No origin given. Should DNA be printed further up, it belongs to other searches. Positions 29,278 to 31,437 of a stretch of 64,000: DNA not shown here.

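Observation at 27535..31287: Two tandem, abutting paralogous secreted beta-helix proteins with TSP3-like and dockerin-like calcium-binding C-termini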

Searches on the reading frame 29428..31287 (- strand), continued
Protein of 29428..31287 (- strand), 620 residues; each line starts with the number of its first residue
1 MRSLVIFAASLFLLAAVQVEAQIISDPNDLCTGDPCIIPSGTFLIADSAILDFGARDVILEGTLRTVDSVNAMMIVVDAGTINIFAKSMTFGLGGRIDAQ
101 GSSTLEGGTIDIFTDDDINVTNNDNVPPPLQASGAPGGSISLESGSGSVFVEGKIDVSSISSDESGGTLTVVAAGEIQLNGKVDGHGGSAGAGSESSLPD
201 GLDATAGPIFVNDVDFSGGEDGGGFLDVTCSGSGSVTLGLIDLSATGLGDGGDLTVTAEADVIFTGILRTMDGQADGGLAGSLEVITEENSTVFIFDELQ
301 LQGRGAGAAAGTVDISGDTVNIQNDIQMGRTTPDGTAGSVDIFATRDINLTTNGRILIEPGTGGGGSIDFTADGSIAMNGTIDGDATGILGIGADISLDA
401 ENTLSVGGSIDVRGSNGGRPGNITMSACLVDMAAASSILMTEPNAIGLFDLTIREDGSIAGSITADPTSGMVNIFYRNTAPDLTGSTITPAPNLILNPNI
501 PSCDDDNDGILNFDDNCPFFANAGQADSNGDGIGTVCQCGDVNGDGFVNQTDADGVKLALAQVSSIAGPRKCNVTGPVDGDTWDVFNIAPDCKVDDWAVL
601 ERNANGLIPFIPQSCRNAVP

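Call 41: find_encoding_contigs(protein=P0001, flank=1000, max_places=2)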
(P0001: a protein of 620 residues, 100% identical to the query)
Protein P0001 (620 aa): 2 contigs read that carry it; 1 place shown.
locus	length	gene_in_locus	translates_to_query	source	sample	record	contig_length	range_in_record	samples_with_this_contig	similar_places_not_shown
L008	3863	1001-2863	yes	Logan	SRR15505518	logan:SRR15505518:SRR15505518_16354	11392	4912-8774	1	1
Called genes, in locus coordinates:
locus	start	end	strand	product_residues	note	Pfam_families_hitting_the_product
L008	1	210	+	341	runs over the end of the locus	PF13646:HEAT_2, PF02985:HEAT (faint), PF13646:HEAT_2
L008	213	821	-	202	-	PF13513:HEAT_EZ (faint), PF02985:HEAT (faint), PF13646:HEAT_2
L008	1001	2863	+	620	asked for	-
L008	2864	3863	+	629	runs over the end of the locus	-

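Call 43: search_solved_structures(query=A2, max_evalue=1, show_alignments=2)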
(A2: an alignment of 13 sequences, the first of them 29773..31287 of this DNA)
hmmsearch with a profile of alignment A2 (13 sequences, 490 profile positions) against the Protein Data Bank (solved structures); distinct sequences matched with E-value up to 1: 4.
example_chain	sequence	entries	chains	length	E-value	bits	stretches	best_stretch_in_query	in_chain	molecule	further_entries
8vba_A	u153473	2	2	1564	1.1e-07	34.1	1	70-396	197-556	EtpA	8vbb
8cpk_A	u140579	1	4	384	0.0019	20.2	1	70-288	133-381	EtpA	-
9zd7_P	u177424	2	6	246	0.34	12.8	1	129-192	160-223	tail tip gp86 | gp86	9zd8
36za_qs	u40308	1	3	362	0.65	11.9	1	48-138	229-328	Tail terminator gp51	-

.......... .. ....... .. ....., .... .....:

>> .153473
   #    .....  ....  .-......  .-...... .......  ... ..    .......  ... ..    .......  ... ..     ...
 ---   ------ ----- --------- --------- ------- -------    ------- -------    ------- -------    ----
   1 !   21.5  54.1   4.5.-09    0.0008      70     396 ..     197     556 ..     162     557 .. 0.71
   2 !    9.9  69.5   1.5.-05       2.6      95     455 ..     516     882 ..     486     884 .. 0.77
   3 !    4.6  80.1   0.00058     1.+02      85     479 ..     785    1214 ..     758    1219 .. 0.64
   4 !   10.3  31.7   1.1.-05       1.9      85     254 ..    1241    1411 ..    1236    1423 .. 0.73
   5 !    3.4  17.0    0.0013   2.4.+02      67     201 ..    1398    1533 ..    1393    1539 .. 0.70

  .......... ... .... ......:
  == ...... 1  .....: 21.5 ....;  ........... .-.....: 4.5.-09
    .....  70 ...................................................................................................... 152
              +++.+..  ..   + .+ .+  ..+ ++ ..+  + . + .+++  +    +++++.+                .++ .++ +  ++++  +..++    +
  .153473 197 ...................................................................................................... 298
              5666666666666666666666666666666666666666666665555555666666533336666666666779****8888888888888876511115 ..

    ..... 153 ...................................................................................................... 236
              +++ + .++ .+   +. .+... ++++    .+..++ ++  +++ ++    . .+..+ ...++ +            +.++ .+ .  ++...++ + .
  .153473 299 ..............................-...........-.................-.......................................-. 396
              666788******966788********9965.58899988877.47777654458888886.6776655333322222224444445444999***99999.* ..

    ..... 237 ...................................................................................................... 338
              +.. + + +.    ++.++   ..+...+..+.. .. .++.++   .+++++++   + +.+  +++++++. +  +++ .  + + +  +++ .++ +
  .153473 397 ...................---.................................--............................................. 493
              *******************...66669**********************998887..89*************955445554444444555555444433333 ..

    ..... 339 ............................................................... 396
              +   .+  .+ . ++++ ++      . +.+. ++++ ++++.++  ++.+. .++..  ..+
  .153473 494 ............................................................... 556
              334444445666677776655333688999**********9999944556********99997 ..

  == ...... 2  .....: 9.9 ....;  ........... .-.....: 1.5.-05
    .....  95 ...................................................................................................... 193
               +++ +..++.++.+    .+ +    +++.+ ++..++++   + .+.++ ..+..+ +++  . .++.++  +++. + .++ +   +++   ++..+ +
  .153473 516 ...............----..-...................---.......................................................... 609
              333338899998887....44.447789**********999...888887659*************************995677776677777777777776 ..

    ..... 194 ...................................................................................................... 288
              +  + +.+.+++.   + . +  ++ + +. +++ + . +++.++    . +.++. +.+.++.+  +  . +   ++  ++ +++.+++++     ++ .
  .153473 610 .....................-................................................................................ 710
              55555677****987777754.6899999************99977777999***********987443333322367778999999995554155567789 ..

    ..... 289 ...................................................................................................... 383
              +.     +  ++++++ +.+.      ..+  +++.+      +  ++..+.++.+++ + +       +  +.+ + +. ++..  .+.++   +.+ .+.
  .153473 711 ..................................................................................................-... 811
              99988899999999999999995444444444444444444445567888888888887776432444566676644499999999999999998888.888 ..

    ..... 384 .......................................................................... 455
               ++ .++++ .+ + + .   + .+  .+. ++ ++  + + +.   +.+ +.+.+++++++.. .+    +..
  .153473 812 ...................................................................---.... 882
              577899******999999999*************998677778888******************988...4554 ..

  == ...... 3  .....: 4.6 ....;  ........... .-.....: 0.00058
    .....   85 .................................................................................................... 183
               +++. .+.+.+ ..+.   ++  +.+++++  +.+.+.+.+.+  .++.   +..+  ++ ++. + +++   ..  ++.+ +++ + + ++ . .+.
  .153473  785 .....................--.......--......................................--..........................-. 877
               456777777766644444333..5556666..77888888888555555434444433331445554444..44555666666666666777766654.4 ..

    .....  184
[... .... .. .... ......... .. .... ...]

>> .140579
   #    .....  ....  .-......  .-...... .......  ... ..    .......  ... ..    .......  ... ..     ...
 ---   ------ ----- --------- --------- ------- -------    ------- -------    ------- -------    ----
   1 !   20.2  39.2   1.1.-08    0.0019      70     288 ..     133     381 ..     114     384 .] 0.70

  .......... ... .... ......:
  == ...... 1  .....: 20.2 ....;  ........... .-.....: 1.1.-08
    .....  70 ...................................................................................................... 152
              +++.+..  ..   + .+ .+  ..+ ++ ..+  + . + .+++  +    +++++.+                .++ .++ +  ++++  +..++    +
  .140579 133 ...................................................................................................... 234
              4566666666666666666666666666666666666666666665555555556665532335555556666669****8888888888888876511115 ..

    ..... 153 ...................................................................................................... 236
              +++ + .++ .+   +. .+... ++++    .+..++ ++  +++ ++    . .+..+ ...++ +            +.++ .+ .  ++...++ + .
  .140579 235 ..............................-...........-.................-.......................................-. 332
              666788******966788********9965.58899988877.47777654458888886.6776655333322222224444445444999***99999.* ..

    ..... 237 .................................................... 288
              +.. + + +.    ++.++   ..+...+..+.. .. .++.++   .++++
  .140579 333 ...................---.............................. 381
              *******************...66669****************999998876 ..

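Call 45: find_encoding_contigs(protein=P0009, flank=8000, max_places=1)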
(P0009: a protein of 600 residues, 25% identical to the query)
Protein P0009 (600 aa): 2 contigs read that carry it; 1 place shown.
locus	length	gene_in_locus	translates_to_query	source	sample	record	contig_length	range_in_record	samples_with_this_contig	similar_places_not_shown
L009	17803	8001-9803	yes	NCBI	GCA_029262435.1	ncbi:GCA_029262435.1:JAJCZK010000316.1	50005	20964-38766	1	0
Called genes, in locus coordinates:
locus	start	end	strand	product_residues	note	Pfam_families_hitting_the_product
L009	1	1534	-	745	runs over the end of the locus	PF02861:Clp_N, PF13191:AAA_16, PF00004:AAA, PF17871:AAA_lid_9, PF07724:AAA_2, PF07728:AAA_5, PF00004:AAA, PF10431:ClpB_D2-small, +9 more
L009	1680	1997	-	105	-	PF02617:ClpS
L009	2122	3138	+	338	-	PF00248:Aldo_ket_red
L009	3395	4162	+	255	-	PF13545:HTH_Crp_2, PF01047:MarR (faint), PF25213:HVO_A0261_N (weak)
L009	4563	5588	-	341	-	PF03060:NMO (weak), PF01207:Dus, PF05690:ThiG (weak)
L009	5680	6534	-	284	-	PF00557:Peptidase_M24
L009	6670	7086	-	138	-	PF01878:EVE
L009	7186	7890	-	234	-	PF01346:FKBP_N, PF00254:FKBP_C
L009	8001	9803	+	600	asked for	PF00036:EF-hand_1 (faint)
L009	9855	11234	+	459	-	PF03150:CCP_MauG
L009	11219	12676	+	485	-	PF02113:Peptidase_S13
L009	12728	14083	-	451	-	PF19289:PmbA_TldD_3rd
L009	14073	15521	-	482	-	PF01523:PmbA_TldD_1st, PF19289:PmbA_TldD_3rd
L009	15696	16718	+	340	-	PF01118:Semialdhyde_dh, PF02774:Semialdhyde_dhC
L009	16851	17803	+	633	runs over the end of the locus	PF02771:Acyl-CoA_dh_N, PF02770:Acyl-CoA_dh_M, PF00441:Acyl-CoA_dh_1, PF08028:Acyl-CoA_dh_2, PF21263:Acyl-CoA-dh_C (faint), PF21343:ACAD9-ACADV_C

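Call 46: find_encoding_contigs(protein=P0010, flank=8000, max_places=1)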
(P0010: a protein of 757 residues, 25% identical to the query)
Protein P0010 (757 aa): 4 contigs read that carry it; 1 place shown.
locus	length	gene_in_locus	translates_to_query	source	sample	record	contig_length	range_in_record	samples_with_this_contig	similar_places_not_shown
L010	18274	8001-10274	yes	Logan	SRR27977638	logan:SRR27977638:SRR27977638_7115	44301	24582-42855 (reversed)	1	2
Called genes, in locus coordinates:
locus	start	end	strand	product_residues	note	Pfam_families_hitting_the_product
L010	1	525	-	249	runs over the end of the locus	PF01183:Glyco_hydro_25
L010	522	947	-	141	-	PF04238:DUF420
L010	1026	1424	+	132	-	-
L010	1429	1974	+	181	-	PF06094:GGACT (weak), PF13772:AIG2_2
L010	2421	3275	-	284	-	PF02353:CMAS, PF01135:PCMT, PF01209:Ubie_methyltran, PF13489:Methyltransf_23, PF08241:Methyltransf_11, PF08242:Methyltransf_12, PF13649:Methyltransf_25, PF13847:Methyltransf_31, +2 more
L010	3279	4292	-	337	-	PF08240:ADH_N, PF00107:ADH_zinc_N, PF13602:ADH_zinc_N_2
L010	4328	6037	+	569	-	PF00501:AMP-binding, PF13193:AMP-binding_C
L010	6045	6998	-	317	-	PF08668:HDOD, PF01966:HD (weak)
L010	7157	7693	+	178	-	-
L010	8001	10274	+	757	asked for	-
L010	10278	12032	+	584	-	PF14312:FG-GAP_2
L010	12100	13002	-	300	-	-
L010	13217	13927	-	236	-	PF04402:SIMPL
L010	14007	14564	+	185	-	PF03449:GreA_GreB_N, PF01272:GreA_GreB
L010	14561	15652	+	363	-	PF02627:CMD (faint)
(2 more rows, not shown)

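Call 47: fold_search(model_id=the predicted structure, library=pdb)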
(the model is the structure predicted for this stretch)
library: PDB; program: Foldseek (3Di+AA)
matches with E <= 10: 43; with E <= 0.001: 0
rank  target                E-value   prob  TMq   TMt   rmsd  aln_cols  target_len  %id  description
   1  5uyt_B                1.9e-01  0.09  0.15  0.19  19.8       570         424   10  Crystal structure of ice binding protein from an Antarctic bacterium Flavobacteriaceae (released 2017-10-25)
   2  8cpk_A                3.3e-01  0.41  0.23  0.34  14.0       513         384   12  Crystal structure of EtpA secretion domain from Enterotoxigenic Escherichia coli (released 2024-01-10)
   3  7koh_A                3.8e-01  0.06  0.12  0.13  18.6       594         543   14  Crystal structure of antigen 43 from Escherichia coli EDL933 (released 2022-03-09)
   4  3p4g_D                4.4e-01  0.23  0.19  0.31  12.8       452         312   13  X-ray crystal structure of a hyperactive, Ca2+-dependent, beta-helical antifreeze protein from an Antarctic bacterium (released 2011-04-27)
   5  3sze                  4.4e-01  0.05  0.11  0.10  17.1       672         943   11  Crystal structure of the passenger domain of the E. coli autotransporter EspP (released 2011-10-12)
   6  2odl                  5.0e-01  0.72  0.28  0.43  10.3       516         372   10  Crystal structure of the HMW1 secretion domain from Haemophilus influenzae (released 2007-08-21)
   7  3p4g_C                5.5e-01  0.33  0.21  0.36  10.2       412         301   12  X-ray crystal structure of a hyperactive, Ca2+-dependent, beta-helical antifreeze protein from an Antarctic bacterium (released 2011-04-27)
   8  3ak5_A                6.6e-01  0.06  0.14  0.11  18.1       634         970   12  Hemoglobin protease (Hbp) passenger missing domain-2 (released 2010-10-06)
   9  5uyt_A                6.6e-01  0.05  0.13  0.17  21.9       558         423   12  Crystal structure of ice binding protein from an Antarctic bacterium Flavobacteriaceae (released 2017-10-25)
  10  3p4g_A                7.2e-01  0.30  0.22  0.39  10.4       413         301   14  X-ray crystal structure of a hyperactive, Ca2+-dependent, beta-helical antifreeze protein from an Antarctic bacterium (released 2011-04-27)
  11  4i84_A                7.2e-01  0.18  0.17  0.30  12.4       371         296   12  The crystal structure of the Haemophilus influenzae HxuA secretion domain involved in the two-partner secretion pathwa (released 2013-11-13)
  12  3p4g_B                7.2e-01  0.16  0.19  0.30  11.8       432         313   12  X-ray crystal structure of a hyperactive, Ca2+-dependent, beta-helical antifreeze protein from an Antarctic bacterium (released 2011-04-27)
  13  3h09_B                8.7e-01  0.09  0.20  0.15  15.8       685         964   12  The structure of Haemophilus influenzae IgA1 protease (released 2009-04-21)
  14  3ak5_C                1.1e+00  0.03  0.12  0.10  18.6       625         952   11  Hemoglobin protease (Hbp) passenger missing domain-2 (released 2010-10-06)
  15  3h09_A                1.4e+00  0.09  0.22  0.16  15.8       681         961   10  The structure of Haemophilus influenzae IgA1 protease (released 2009-04-21)
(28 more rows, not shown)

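Call 63: find_homologous_proteins(query=A2, max_evalue=1e-20)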
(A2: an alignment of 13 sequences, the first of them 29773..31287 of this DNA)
Query A2 (13 sequences) (505 aa, profile of the alignment): 35 proteins with E <= 1e-20 among 8000 candidates.
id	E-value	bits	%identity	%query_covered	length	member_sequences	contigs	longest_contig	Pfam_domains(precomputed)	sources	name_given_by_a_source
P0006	2.8e-157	543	27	96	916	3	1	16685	PF00526.24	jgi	jgi:hypothetical protein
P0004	4.5e-155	535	31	99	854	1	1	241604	PF00526.24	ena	-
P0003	4.5e-151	522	30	99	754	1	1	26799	-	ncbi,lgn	-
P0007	3.5e-149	516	30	92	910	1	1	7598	PF00526.24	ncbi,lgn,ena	-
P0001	6.9e-145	502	100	100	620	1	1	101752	-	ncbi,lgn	-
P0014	5.9e-136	472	28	94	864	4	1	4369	PF00526.24,PF13948.12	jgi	jgi:cysteine-rich repeat protein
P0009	1.2e-127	445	26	97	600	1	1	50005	PF00036.39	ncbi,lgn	-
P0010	1.5e-127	444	25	98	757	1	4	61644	-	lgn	-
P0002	2.1e-127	444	30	94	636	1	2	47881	PF02412.24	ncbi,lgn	ncbi:MAG: thrombospondin type 3 repeat-containing protein [Myxococcota bacterium]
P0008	4.6e-123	430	33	47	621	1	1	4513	-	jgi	jgi:hypothetical protein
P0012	1.8e-115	405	26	99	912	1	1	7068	PF13948.12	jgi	jgi:cysteine-rich repeat protein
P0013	7.1e-113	396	26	95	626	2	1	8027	-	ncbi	-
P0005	1.9e-88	315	32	32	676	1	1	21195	PF02412.24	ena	-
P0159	4.4e-73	265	27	96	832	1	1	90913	PF00526.24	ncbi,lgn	-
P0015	7.1e-70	254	28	94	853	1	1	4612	PF13948.12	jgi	jgi:cysteine-rich repeat protein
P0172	4.1e-30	123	27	76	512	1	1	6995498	-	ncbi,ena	-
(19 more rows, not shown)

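Call 64: find_encoding_contigs(protein=P0172, flank=8000, max_places=1)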
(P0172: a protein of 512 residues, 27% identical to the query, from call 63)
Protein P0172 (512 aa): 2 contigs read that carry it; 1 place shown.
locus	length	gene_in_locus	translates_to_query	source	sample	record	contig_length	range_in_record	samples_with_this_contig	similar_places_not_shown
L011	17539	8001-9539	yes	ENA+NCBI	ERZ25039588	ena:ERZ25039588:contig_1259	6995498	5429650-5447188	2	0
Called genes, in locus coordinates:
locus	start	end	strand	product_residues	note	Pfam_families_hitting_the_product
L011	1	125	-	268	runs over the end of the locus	-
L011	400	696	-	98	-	-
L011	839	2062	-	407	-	PF13347:MFS_2 (faint), PF07690:MFS_1, PF12832:MFS_1_like, PF11700:ATG22, PF07690:MFS_1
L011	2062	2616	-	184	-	PF00293:NUDIX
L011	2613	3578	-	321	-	PF02272:DHHA1 (weak)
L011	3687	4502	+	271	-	PF00106:adh_short, PF08659:KR (weak), PF13561:adh_short_C2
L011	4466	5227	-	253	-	PF13640:2OG-FeII_Oxy_3, PF13661:2OG-FeII_Oxy_4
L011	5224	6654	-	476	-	PF04230:PS_pyruv_trans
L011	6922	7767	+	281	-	-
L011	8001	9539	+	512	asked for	-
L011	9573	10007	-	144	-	PF00072:Response_reg (weak)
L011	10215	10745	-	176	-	-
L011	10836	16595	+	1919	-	PF11974:bMG3, PF01835:MG2, PF07703:A2M_BRD, PF00207:A2M, PF17973:bMG10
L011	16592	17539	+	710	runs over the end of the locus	PF00912:Transgly, PF00905:Transpeptidase, PF06832:BiPBP_C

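Call 65: find_encoding_contigs(protein=P0159, flank=8000, max_places=1)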
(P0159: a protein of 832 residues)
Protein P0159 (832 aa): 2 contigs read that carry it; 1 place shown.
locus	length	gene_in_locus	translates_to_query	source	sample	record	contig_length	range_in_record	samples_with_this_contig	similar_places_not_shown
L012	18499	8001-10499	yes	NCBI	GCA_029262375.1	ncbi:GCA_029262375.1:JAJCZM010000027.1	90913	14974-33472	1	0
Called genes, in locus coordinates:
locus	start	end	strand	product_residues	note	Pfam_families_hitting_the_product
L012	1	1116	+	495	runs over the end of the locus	PF14401:RLAN, PF08443:RimK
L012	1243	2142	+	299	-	PF04254:DUF432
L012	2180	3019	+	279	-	PF21088:MS_channel_1st (weak), PF00924:MS_channel_2nd, PF21082:MS_channel_3rd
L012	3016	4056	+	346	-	PF01595:CNNM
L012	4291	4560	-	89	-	PF01169:GDT1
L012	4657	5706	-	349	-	PF13557:Phenol_MetA_deg (faint)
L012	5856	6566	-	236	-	-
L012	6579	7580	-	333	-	-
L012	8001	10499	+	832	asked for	PF00526:Dicty_CTDC (faint)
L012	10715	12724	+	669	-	-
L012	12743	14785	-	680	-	-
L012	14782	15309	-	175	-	-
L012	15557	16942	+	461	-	PF00072:Response_reg, PF00158:Sigma54_activat, PF14532:Sigma54_activ_2, PF00004:AAA (weak), PF07724:AAA_2 (weak), PF07728:AAA_5 (weak), PF25601:AAA_lid_14, PF02954:HTH_8, +1 more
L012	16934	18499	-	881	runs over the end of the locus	PF13492:GAF_3 (faint), PF13185:GAF_2, PF01590:GAF (weak), PF00512:HisKA, PF02518:HATPase_c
